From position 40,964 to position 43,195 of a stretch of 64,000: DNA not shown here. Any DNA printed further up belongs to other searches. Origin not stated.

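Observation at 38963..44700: Tightly coupled five-gene operon linking sulfolactate synthesis (ComA/ComB) to glycan- or peptide-tailoring enzymes, with four of its five genes frame-disrupted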

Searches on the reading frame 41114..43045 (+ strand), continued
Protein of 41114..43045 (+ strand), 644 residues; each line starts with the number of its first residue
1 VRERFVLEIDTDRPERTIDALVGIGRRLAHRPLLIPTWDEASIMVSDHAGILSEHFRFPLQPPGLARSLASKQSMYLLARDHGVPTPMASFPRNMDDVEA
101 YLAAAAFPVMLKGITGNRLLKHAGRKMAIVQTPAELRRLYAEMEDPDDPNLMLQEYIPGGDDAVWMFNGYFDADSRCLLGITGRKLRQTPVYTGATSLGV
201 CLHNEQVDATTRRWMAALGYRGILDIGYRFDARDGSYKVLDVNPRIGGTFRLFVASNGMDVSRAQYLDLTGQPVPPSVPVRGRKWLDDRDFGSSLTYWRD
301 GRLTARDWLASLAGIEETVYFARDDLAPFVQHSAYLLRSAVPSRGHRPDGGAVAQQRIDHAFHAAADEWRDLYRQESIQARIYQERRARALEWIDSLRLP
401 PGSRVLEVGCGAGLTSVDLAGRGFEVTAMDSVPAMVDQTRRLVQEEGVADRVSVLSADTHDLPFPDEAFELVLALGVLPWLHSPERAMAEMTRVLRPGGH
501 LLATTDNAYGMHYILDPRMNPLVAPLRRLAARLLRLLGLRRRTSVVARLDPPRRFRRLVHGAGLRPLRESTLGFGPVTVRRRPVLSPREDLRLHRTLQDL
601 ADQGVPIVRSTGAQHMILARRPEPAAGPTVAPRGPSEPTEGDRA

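Call 35: search_protein_families(library=ncbifam, proteins=[L082:1989-2651:+, L082:2651-3670:+, L082:3891-6068:+, L082:6068-6910:+, L082:6919-7707:+, L082:1050-1796:+], max_evalue=0.001)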
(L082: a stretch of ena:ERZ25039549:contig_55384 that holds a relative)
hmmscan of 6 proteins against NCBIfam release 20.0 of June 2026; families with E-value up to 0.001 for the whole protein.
L082:1989-2651:+ (221 aa): 10 families
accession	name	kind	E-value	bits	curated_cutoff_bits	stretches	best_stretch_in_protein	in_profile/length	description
TIGR03025.1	EPS_sugtrans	subfamily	2.9e-73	247.6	295.55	1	6-188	253-442/445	exopolysaccharide biosynthesis polyprenyl glycosylphosphotransferase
TIGR03023.1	WcaJ_sugtrans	equivalog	5.1e-63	213.9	410.75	1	6-188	258-450/453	undecaprenyl-phosphate glucose phosphotransferase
TIGR03022.1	WbaP_sugtrans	subfamily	8.1e-52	177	403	1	8-186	256-451/456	undecaprenyl-phosphate galactose phosphotransferase WbaP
TIGR03013.1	EpsB_2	subfamily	1.5e-44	152.8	393.35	1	7-187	251-439/443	TIGR03013 family XrtA/PEP-CTERM system glycosyltransferase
NF052601.1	undeca_RfbP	equivalog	1.6e-43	148.7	330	1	6-184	40-235/244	undecaprenyl-phosphate galactose phosphotransferase family protein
NF041877.1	EPS_EpsZ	equivalog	1.7e-41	142.3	800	1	9-188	264-456/459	exopolysaccharide biosynthesis polyisoprenyl-phosphate hexose-1-phosphate transferase EpsZ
NF007518.0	PRK10124.1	equivalog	4.2e-37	128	684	1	9-177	272-450/464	undecaprenyl-phosphate glucose phosphotransferase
NF050817.1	PolSacchBiosHfsE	equivalog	1.1e-36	126.6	750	1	8-184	269-459/467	polysaccharide biosynthesis protein HfsE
NF011751.0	PRK15204.1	equivalog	4.6e-29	101.3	907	1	5-186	274-471/476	undecaprenyl-phosphate galactose phosphotransferase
NF045514.1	glycotran_HepC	equivalog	4.7e-22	78.4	140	1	8-119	114-213/220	heterocyst development glycosyltransferase HepC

L082:2651-3670:+ (340 aa): 2 families
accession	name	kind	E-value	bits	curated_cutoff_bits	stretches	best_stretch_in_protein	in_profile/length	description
TIGR03019.1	pepcterm_femAB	equivalog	2.9e-07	29.9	260.35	1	135-301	120-281/330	FemAB family XrtA/PEP-CTERM system-associated protein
NF047883.1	UAcmpLyAlTFemX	equivalog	1.7e-05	24.3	500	1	156-296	172-311/337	UDP-N-acetylmuramoylpentapeptide-lysine N(6)-alanyltransferase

L082:3891-6068:+ (726 aa): 58 families (the best 25 are shown)
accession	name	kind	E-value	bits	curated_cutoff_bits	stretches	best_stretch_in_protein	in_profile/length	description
NF045667.1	MTase_DVU1556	equivalog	1.1e-18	67.5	155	1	475-585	14-119/213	DVU_1556 family methyltransferase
NF043040.1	corrin_prot_MT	hypoth_equivalog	2.9e-18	66.1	180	1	480-586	38-148/216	corrinoid protein-associated methyltransferase CpaM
NF047649.1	MTase_UXPK_star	exception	1.6e-17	63.5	460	1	481-585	75-181/283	methyltransferase/UXPK-star double selenoprotein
NF041537.1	ArsM_AhpD_UU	exception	6.1e-16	58.1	510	1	482-585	75-180/345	arsenite methyltransferase/AhpD domain selenoprotein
TIGR02021.1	BchM-ChlM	equivalog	7.1e-16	58.3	158.9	1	438-574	3-140/218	magnesium protoporphyrin IX methyltransferase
TIGR02072.1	BioC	equivalog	1.7e-15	57.5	184.95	1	462-587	13-134/244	malonyl-ACP O-methyltransferase BioC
NF007610.0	PRK10258.1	equivalog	5.2e-14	52.2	342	1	465-587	26-140/251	malonyl-ACP O-methyltransferase BioC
NF041536.1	ArsM_DUF2284_UU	exception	7.6e-14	50.9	575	1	481-586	74-181/459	arsenite methyltransferase/DUF2284 domain selenoprotein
TIGR01983.1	UbiG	equivalog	2.5e-13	49.9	102.95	1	474-590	49-156/228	bifunctional 2-polyprenyl-6-hydroxyphenol methylase/3-demethylubiquinol 3-O-methyltransferase UbiG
NF001241.0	PRK00216.1-2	equivalog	3.5e-13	49.7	327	1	476-585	44-147/231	demethylmenaquinone methyltransferase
NF001240.0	PRK00216.1-1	equivalog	3.9e-13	49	378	1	476-585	56-168/251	bifunctional demethylmenaquinone methyltransferase/2-methoxy-6-polyprenyl-1,4-benzoquinol methylase UbiE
NF041820.1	daptide_MTase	equivalog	1.1e-12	47.9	175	1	476-590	30-147/243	daptide-type RiPP biosynthesis methyltransferase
TIGR01934.1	MenG_MenH_UbiE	subfamily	2.8e-12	46.4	158.35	1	477-584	33-140/223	ubiquinone/menaquinone biosynthesis methyltransferase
NF041675.1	sarc_dimgly_tmase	equivalog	2.9e-11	43.8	550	1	478-586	61-170/278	sarcosine/dimethylglycine N-methyltransferase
NF008405.0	PRK11207.1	equivalog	3e-11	43.2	218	1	475-584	22-131/198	tellurite resistance methyltransferase TehB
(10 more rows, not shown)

L082:6068-6910:+ (281 aa): 1 family
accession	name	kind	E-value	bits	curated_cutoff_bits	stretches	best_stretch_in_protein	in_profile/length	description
TIGR03849.2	arch_ComA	equivalog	3.5e-43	147.8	280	1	40-267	13-240/241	phosphosulfolactate synthase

L082:6919-7707:+ (263 aa): 8 families
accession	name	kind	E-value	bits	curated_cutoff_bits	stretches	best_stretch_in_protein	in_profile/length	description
NF010700.0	PRK14100.1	equivalog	1.3e-20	73.6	332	1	7-227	5-224/237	2-phosphosulfolactate phosphatase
NF002057.0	PRK00886.1-6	equivalog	9.5e-20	70.9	235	1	18-172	12-162/228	2-phosphosulfolactate phosphatase family protein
NF002054.0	PRK00886.1-3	equivalog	9.2e-18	64.5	330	1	16-226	15-229/241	2-phosphosulfolactate phosphatase family protein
TIGR00298.1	TIGR00298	equivalog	6.3e-15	55.6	175.05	1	22-168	1-144/216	2-phosphosulfolactate phosphatase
NF002055.0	PRK00886.1-4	equivalog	1.2e-13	51.3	345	1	19-167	18-167/236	2-phosphosulfolactate phosphatase family protein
NF002056.0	PRK00886.1-5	equivalog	4.2e-12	45.9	323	1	21-178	19-179/243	2-phosphosulfolactate phosphatase family protein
NF002053.0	PRK00886.1-2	equivalog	1.8e-10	40.5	319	1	21-173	19-174/243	2-phosphosulfolactate phosphatase family protein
NF002052.0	PRK00886.1-1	equivalog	3e-07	30.3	440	1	19-162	18-162/239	2-phosphosulfolactate phosphatase family protein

L082:1050-1796:+ (249 aa): 0 families

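Call 36: search_solved_structures(query=L082:3891-6068:+, max_evalue=0.01)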
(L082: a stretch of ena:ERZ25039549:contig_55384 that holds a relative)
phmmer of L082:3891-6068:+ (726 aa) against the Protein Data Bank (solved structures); distinct sequences matched with E-value up to 0.01: 104 (the best 60 are shown).
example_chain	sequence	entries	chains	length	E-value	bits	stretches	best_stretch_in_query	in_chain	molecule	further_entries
8zc8_A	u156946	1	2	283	1.2e-17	66.7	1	476-586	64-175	MitM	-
21zq_A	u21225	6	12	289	1.3e-17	66.6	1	476-586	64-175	MitM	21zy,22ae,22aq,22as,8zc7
3mgg_A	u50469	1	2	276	8.6e-16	60.6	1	479-593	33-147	Methyltransferase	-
2avn_A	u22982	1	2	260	1.7e-15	59.6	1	484-592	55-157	ubiquinone/menaquinone biosynthesis methyltransferase-related protein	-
3bus_A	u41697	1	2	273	5.9e-15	57.8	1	474-583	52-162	Methyltransferase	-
8ys9_A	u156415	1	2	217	2.1e-13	52.7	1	445-607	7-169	Phosphatidylethanolamine N-methyltransferase/phosphatidyl-N-methylethanolamine N-methyltra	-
8joz_A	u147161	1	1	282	7.4e-12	47.6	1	479-593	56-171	tRNA 5-carboxymethoxyuridine methyltransferase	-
6uv6_A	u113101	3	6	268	8.6e-12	47.4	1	480-583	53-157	D-glucose O-methyltransferase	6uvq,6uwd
4htf_A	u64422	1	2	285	8.9e-12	47.3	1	480-593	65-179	S-adenosylmethionine-dependent methyltransferase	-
4pne_A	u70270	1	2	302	9.4e-12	47.2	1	480-585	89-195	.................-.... protein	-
2yqz_A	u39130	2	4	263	1.3e-11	46.8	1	487-640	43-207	Hypothetical protein TTHA0223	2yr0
7qcb_A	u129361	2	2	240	1.6e-11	46.5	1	449-588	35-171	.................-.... 27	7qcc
3l8d_A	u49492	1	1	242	6.7e-11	44.4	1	484-583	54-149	Methyltransferase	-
5gm1_A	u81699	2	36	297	1.5e-10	43.3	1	476-585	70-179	O-methylransferase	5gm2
3kkz_A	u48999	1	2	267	5e-09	38.2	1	467-585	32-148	uncharacterized protein Q5LES9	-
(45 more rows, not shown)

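Call 37: search_solved_structures(query=L082:3891-5210:+, max_evalue=1, show_alignments=1)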
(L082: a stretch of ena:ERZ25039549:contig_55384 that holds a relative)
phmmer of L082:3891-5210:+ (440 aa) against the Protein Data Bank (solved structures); distinct sequences matched with E-value up to 1: 3.
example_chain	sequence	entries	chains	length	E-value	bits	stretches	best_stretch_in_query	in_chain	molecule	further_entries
2qf7_A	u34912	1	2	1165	0.0008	21.7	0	289-356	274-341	Pyruvate carboxylase protein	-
3tw6_A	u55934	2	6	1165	0.0008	21.7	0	289-356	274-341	Pyruvate carboxylase protein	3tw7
9etl_D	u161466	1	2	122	0.81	11.8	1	329-422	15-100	Chains: D,C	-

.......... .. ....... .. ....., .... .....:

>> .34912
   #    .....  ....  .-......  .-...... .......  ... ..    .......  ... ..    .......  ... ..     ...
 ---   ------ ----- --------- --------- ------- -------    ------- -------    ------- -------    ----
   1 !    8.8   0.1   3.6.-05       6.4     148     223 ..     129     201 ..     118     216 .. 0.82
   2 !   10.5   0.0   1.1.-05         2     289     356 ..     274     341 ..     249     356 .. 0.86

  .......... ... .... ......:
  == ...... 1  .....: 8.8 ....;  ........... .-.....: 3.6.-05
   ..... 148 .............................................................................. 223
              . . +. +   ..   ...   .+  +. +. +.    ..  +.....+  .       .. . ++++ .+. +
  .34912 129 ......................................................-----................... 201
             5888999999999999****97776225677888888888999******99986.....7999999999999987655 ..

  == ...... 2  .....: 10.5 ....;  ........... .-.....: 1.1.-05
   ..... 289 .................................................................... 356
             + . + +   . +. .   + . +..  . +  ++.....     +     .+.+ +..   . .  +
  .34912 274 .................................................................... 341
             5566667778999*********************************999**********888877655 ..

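Call 38: search_solved_structures(query=L082:6068-6910:+, max_evalue=0.01, show_alignments=2)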
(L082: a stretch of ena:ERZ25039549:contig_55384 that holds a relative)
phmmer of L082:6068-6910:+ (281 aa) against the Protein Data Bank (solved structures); distinct sequences matched with E-value up to 0.01: 7.
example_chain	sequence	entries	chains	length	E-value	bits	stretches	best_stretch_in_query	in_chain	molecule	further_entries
24fo_A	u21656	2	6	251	4.6e-28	101.8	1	38-268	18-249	Phosphosulfolactate synthase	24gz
1qwg_A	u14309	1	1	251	5.4e-28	101.6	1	38-268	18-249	(2R)-phospho-3-sulfolactate synthase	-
9cm1_0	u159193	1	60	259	1.4e-26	96.9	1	38-268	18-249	Phosphosulfolactate synthase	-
1u83_A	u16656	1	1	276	7.2e-13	51.9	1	39-267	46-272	Phosphosulfolactate synthase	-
1wlh_A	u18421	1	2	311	0.0011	21.8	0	70-103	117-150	Gelation factor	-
1qfh_A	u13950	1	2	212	0.0027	20.6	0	70-103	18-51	PROTEIN (GELATION FACTOR)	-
2n62_L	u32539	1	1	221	0.0028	20.5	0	70-103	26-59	gelation factor, secretion monitor chimera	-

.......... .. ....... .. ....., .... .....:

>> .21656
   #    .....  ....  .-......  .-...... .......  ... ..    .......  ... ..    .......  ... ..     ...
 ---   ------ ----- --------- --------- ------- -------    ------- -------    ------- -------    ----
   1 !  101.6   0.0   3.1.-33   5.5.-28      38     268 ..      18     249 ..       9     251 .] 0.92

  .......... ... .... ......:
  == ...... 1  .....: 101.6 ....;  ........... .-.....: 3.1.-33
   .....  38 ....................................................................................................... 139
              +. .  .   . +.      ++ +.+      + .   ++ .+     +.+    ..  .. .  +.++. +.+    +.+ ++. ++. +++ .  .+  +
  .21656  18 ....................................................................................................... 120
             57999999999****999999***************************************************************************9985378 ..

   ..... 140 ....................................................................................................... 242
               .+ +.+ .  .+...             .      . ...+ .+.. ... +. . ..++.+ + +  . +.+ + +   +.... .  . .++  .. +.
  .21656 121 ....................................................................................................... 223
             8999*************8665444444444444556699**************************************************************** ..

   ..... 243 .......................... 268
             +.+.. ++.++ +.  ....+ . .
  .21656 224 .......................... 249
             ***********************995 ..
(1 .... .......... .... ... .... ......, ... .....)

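Call 63: fold_search(model_id=the predicted structure, library=pdb)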
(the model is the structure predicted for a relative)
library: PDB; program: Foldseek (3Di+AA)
matches with E <= 10: 1957; with E <= 0.001: 1576
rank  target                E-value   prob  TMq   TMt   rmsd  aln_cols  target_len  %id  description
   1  8joz_A                3.5e-15  1.00  0.29  0.74   5.2       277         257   23  Crystal structure of CmoM from E. coli complexed with sinefungin and cellularly expressed tRNA Ser (released 2023-08-30)
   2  4htf_A                5.6e-15  1.00  0.26  0.71   5.1       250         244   23  Crystal structure of S-adenosylmethionine-dependent methyltransferase from Escherichia coli in complex with S-adenosyl (released 2012-11-21)
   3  9yx2_D                7.8e-15  1.00  0.34  0.48   4.9       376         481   14  Structure of the long chain acyl-CoA carboxylase complex from Mycobacterium smegmatis with ATP, bicarbonate, and propi (released 2025-11-26)
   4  1a9x_A                1.0e-14  1.00  0.36  0.26  25.9       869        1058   12  CARBAMOYL PHOSPHATE SYNTHETASE: CAUGHT IN THE ACT OF GLUTAMINE HYDROLYSIS (released 1998-10-21)
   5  3vot_B                1.1e-14  1.00  0.35  0.61   7.2       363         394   14  Crystal structure of L-amino acid ligase from Bacillus licheniformis (released 2012-11-07)
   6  4wd3_A                1.1e-14  1.00  0.34  0.57   5.0       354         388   14  Crystal structure of an L-amino acid ligase RizA (released 2015-09-09)
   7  8rth_A                1.4e-14  1.00  0.31  0.33   7.0       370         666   16  Trypanosoma brucei 3-methylcrotonyl-CoA carboxylase (released 2024-04-17)
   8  6uvq_A                1.5e-14  1.00  0.22  0.58   9.6       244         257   23  Crystal structure of Apo AtmM (released 2020-11-25)
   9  6uv6_C                1.7e-14  1.00  0.22  0.57   9.4       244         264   23  AtmM with bound rebeccamycin analogue (released 2020-11-25)
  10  7kbl_B                1.7e-14  1.00  0.28  0.42   8.2       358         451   15  Biotin Carboxylase domain of Thermophilic 2-Oxoglutarate Carboxylase bound to Bicarbonate (released 2021-01-27)
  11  9yx2_A                2.0e-14  1.00  0.35  0.41   4.9       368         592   15  Structure of the long chain acyl-CoA carboxylase complex from Mycobacterium smegmatis with ATP, bicarbonate, and propi (released 2025-11-26)
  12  1ulz                  2.2e-14  1.00  0.28  0.42   8.2       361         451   14  Crystal structure of the biotin carboxylase subunit of pyruvate carboxylase (released 2004-03-09)
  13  4htf_B                2.6e-14  1.00  0.27  0.71   5.2       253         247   23  Crystal structure of S-adenosylmethionine-dependent methyltransferase from Escherichia coli in complex with S-adenosyl (released 2012-11-21)
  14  9yx2_T                2.6e-14  1.00  0.34  0.49   5.1       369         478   15  Structure of the long chain acyl-CoA carboxylase complex from Mycobacterium smegmatis with ATP, bicarbonate, and propi (released 2025-11-26)
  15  4ma5                  2.7e-14  1.00  0.35  0.65   4.1       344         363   11  The crystal structure of phosphoribosylaminoimidazole carboxylase ATPase subunit of Francisella tularensis subsp. tulare (released 2013-08-28)
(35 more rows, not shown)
